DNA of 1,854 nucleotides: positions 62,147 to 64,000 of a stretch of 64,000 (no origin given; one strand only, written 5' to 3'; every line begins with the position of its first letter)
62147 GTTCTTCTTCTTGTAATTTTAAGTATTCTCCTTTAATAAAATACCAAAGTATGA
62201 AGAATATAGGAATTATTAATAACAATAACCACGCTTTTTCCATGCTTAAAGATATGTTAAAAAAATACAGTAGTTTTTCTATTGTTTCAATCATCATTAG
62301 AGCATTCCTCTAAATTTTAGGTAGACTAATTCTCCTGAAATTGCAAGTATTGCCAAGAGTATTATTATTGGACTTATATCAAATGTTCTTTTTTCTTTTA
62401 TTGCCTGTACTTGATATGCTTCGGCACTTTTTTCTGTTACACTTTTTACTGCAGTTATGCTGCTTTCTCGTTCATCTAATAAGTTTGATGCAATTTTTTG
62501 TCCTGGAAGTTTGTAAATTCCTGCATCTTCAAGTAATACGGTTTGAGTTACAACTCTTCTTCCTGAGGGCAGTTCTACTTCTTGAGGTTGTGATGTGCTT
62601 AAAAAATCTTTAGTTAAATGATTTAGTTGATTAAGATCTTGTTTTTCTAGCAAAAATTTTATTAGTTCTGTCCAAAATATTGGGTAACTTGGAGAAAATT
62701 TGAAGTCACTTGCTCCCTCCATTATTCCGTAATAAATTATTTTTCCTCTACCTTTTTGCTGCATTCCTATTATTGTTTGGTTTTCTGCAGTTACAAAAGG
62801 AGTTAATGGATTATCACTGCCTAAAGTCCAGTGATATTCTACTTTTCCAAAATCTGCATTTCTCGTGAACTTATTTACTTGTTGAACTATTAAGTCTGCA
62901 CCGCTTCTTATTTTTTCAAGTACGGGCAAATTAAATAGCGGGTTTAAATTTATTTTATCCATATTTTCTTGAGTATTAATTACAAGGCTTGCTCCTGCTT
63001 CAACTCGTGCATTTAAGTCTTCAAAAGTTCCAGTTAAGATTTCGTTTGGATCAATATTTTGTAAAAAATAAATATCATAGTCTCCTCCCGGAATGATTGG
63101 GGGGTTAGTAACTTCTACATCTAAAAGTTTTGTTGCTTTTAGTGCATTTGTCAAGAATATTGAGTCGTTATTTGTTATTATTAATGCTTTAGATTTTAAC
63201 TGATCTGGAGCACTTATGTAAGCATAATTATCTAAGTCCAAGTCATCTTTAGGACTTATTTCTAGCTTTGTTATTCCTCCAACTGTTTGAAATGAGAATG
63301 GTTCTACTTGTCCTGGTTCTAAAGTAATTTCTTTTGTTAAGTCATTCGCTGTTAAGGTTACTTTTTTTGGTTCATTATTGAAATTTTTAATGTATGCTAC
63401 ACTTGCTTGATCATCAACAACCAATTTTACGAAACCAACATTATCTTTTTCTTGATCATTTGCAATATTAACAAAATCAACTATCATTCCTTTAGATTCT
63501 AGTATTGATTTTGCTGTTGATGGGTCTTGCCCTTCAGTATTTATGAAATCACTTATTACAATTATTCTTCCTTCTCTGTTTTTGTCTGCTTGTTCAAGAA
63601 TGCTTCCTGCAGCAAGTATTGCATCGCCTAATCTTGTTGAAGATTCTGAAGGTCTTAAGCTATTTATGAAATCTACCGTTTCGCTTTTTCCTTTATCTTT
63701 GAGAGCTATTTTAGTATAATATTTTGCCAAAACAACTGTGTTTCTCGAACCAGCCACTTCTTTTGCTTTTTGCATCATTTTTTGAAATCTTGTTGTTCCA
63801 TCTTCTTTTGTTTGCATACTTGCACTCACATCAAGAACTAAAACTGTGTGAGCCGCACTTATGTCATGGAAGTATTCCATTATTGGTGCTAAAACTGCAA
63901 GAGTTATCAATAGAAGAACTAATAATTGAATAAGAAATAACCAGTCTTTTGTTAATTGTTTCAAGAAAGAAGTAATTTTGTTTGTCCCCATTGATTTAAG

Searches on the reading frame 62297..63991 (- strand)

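Call 87: search_protein_families(library=pfam, proteins=[window:62297-63991:-], max_evalue=0.001)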
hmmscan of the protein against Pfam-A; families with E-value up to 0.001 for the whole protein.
window:62297-63991:- (564 aa): 4 families
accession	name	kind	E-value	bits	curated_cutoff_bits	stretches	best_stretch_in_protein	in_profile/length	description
PF24157.1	DUF7408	-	1.5e-34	120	27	1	269-441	2-172/174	Domain of unknown function (DUF7408)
PF13519.12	VWA_2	-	3e-11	44.3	27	1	49-149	1-106/107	von Willebrand factor type A domain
PF24156.1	DUF7407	-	1.6e-07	32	28.2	1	185-258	1-74/74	Domain of unknown function (DUF7407)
PF06707.17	DUF1194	-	0.00059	19.6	27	0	111-183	87-161/206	Protein of unknown function (DUF1194)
